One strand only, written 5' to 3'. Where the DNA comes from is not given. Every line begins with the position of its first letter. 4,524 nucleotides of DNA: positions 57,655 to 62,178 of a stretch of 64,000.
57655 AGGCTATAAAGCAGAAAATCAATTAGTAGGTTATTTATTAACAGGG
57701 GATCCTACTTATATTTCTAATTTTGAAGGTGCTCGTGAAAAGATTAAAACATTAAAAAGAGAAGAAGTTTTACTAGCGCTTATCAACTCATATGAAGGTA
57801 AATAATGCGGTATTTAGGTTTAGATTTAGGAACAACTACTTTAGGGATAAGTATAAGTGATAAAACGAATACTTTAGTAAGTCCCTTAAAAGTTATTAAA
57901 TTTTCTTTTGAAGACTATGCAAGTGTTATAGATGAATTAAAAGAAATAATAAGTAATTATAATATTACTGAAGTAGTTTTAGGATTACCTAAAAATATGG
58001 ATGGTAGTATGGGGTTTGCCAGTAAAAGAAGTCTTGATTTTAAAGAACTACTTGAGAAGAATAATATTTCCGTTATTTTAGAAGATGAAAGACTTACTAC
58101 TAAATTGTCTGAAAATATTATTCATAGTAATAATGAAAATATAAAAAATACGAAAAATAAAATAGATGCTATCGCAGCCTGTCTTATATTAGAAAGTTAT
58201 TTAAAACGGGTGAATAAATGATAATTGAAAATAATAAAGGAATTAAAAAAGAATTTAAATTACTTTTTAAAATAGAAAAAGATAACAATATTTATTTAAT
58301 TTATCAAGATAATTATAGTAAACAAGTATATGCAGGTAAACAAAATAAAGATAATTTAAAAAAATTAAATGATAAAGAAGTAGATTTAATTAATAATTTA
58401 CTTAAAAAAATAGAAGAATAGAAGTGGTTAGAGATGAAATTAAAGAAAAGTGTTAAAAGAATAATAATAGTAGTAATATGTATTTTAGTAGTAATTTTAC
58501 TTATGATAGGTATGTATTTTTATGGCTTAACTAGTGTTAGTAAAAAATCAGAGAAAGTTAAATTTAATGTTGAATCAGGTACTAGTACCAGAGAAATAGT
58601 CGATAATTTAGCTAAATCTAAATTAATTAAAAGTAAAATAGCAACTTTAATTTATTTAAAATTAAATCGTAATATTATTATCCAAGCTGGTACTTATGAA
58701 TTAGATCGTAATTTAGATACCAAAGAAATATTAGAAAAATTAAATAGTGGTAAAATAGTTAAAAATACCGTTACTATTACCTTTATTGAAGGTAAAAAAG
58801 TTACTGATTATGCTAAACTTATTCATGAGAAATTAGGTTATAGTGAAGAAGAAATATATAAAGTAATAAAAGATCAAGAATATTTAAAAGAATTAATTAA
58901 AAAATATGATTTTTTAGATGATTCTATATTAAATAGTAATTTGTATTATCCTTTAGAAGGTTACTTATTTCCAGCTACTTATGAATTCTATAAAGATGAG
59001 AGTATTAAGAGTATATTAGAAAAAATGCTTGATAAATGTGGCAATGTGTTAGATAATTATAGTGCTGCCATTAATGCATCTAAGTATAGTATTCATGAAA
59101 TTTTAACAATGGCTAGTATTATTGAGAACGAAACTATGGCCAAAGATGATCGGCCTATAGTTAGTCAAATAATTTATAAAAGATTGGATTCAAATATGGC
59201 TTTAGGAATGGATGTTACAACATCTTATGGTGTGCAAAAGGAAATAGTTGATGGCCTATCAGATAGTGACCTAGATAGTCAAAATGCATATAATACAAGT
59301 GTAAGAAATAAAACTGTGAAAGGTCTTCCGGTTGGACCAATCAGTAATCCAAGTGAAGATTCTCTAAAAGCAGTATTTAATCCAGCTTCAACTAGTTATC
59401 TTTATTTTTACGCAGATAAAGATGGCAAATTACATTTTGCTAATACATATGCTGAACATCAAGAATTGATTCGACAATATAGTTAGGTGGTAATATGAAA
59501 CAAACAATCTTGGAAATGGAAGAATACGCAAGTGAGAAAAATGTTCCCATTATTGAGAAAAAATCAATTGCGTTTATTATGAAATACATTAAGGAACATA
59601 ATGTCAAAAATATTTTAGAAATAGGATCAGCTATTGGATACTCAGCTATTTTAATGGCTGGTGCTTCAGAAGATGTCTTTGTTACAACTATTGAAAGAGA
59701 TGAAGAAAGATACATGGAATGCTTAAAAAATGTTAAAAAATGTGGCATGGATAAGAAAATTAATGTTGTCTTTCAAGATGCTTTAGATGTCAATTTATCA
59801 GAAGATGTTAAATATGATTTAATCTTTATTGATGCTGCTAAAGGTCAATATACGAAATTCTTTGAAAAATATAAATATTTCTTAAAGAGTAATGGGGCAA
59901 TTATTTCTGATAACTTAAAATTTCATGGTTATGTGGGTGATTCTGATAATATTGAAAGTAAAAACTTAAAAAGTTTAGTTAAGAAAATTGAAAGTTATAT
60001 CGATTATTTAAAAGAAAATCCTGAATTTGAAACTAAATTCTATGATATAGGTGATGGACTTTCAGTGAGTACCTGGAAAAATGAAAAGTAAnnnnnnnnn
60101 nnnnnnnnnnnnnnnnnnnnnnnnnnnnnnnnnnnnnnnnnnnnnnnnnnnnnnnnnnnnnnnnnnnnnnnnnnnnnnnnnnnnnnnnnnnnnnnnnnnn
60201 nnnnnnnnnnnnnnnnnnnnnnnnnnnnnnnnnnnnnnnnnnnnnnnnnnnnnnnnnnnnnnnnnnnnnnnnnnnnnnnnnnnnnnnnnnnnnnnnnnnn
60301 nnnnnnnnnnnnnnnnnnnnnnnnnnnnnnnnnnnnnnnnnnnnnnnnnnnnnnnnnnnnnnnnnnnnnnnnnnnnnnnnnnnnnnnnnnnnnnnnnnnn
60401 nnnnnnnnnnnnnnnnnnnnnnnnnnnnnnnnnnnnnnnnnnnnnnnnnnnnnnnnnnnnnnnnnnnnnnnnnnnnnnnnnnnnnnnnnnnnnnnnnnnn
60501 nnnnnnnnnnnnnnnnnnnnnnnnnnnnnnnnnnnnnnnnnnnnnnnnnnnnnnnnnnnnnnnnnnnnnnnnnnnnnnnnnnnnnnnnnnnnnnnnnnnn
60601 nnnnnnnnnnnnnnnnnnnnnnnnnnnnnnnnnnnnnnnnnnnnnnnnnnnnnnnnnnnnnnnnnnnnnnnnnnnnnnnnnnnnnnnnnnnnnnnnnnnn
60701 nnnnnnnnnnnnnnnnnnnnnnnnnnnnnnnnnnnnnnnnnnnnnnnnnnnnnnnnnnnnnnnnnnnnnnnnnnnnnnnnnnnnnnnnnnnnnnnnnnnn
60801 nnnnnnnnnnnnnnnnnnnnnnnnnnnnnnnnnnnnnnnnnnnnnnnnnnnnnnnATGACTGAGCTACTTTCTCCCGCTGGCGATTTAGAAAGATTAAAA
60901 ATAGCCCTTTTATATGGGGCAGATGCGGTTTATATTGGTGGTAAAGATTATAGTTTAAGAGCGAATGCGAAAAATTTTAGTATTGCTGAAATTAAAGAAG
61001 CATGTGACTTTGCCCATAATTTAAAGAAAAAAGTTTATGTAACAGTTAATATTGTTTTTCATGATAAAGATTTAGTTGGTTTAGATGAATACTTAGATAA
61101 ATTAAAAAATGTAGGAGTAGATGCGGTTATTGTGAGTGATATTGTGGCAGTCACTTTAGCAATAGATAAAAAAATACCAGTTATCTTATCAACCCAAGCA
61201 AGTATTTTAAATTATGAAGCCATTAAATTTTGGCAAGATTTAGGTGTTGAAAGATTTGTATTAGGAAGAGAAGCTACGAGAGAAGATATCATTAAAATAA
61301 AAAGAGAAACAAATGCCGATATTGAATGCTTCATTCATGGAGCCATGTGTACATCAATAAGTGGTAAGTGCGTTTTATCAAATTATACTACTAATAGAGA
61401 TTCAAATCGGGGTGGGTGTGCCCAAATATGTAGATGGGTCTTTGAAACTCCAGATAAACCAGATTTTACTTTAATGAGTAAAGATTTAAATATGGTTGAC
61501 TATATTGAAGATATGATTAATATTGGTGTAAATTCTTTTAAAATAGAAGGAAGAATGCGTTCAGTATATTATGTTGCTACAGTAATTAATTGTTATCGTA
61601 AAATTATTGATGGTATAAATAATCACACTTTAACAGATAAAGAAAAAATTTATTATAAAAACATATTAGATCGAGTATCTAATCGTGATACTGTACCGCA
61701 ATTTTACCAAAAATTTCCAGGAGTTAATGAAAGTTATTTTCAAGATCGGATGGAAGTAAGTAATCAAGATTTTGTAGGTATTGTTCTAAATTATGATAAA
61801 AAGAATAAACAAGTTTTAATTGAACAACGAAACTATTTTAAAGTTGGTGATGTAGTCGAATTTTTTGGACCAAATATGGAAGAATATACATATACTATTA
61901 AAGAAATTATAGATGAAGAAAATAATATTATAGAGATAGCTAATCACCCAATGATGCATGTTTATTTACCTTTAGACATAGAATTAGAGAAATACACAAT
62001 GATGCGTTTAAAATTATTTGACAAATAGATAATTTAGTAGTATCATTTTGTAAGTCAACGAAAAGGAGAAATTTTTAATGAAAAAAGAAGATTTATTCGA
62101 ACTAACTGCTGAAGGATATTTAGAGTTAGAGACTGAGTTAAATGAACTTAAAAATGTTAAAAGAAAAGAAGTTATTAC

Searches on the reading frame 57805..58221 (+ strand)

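Call 45: search_protein_families(library=ncbifam, proteins=[window:57805-58221:+], max_evalue=0.00001)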
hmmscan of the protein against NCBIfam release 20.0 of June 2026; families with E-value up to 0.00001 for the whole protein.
window:57805-58221:+ (138 aa): 2 families
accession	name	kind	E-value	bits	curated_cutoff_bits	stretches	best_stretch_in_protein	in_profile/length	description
TIGR00250.1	RNAse_H_YqgF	equivalog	6.6e-28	97.4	43.25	1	4-133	1-129/130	Holliday junction resolvase RuvX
NF001026.0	PRK00109.2-2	equivalog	1.6e-12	47.5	155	1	2-135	2-128/130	Holliday junction resolvase RuvX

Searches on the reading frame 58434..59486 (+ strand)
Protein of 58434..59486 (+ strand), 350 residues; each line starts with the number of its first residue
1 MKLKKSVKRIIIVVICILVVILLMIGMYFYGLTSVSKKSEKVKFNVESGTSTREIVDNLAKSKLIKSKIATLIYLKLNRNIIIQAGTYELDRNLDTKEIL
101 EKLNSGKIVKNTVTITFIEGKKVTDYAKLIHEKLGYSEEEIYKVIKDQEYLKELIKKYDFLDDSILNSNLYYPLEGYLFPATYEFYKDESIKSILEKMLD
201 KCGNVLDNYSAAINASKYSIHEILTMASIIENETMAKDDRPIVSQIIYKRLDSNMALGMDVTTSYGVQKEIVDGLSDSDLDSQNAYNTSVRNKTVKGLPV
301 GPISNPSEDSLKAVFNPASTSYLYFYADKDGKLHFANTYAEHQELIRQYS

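Call 45: search_protein_families(library=ncbifam, proteins=[window:58434-59486:+], max_evalue=0.00001)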
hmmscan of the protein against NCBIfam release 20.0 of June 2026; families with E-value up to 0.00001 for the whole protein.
window:58434-59486:+ (350 aa): 2 families
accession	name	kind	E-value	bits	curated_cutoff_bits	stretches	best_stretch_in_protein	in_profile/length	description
TIGR00247.1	TIGR00247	hypoth_equivalog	7.6e-72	242.2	103.4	1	9-349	3-340/347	endolytic transglycosylase MltG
NF007619.0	PRK10270.1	equivalog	8.1e-39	133.6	532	1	8-349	2-330/340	cell division protein YceG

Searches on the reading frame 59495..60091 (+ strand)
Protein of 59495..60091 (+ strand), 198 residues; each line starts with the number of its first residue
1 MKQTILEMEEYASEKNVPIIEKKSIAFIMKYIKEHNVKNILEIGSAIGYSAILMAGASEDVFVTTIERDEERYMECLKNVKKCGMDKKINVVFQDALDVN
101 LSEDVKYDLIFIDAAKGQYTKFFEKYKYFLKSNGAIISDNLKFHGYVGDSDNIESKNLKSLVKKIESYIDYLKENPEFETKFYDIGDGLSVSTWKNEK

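Call 45: search_protein_families(library=ncbifam, proteins=[window:59495-60091:+], max_evalue=0.00001)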
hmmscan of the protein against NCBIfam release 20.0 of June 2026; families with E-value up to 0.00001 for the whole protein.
window:59495-60091:+ (198 aa): 9 families
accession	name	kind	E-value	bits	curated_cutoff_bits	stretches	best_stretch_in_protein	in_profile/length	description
NF001453.0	PRK00312.1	equivalog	5.5e-10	39.2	188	1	22-136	66-173/217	protein-L-isoaspartate(D-aspartate) O-methyltransferase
TIGR02469.1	CbiT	equivalog_domain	4.4e-09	36.6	78.3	1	28-138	11-120/124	precorrin-6Y C5,15-methyltransferase (decarboxylating) subunit CbiT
NF006138.0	PRK08287.1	equivalog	3.5e-07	30.2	210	1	9-138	4-129/189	decarboxylating cobalt-precorrin-6B (C(15))-methyltransferase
NF010550.0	PRK13943.1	equivalog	4.7e-07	29.3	359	1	25-187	69-215/322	protein-L-isoaspartate O-methyltransferase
NF047853.1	tRm6a37MtseTrmN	equivalog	9.6e-07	28.8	350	1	35-111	42-119/244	tRNA(1)(Val) (adenine(37)-N(6))-methyltransferase TrmN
TIGR00080.1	pimt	equivalog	1.1e-06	28.7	159.05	1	23-116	64-156/216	protein-L-isoaspartate O-methyltransferase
NF010549.0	PRK13942.1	equivalog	5.7e-06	26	282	1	25-118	66-158/215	protein-L-isoaspartate O-methyltransferase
NF001556.0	PRK00377.1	equivalog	6.2e-06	26.1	238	1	9-143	13-148/198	cobalt-precorrin-6Y C(15)-methyltransferase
TIGR00091.1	TIGR00091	equivalog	6.3e-06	25.7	112.65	0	38-149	18-143/194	tRNA (guanosine(46)-N7)-methyltransferase TrmB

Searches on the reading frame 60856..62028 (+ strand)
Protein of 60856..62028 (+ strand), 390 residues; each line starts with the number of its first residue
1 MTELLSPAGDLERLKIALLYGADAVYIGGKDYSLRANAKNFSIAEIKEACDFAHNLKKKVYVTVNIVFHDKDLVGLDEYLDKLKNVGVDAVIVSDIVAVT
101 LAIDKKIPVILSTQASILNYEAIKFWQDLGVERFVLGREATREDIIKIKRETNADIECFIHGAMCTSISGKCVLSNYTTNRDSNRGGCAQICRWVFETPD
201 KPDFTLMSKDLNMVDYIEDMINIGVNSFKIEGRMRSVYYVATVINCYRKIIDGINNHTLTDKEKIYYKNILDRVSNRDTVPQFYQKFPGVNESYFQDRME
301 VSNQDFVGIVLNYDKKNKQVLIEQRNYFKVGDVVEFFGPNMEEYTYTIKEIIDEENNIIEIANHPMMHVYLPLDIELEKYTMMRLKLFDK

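Call 45: search_protein_families(library=ncbifam, proteins=[window:60856-62028:+], max_evalue=0.00001)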
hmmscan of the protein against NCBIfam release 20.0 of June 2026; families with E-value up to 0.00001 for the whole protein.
window:60856-62028:+ (390 aa): 4 families
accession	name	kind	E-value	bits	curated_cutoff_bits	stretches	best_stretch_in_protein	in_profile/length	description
NF011996.0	PRK15452.1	equivalog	5.7e-83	279.2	534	2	2-198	5-204/449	prephenate-dependent tRNA uridine(34) hydroxylase TrhP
NF047963.1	quinone_UbiU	equivalog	1e-49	169.5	440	2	3-188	2-192/331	ubiquinone anaerobic biosynthesis protein UbiU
NF047965.1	quinone_UbiV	equivalog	7e-12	45.4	275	1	22-258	28-265/292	ubiquinone anaerobic biosynthesis protein UbiV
NF011991.0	PRK15447.1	equivalog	4.6e-11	42.7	283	1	22-193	29-197/302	U32 family peptidase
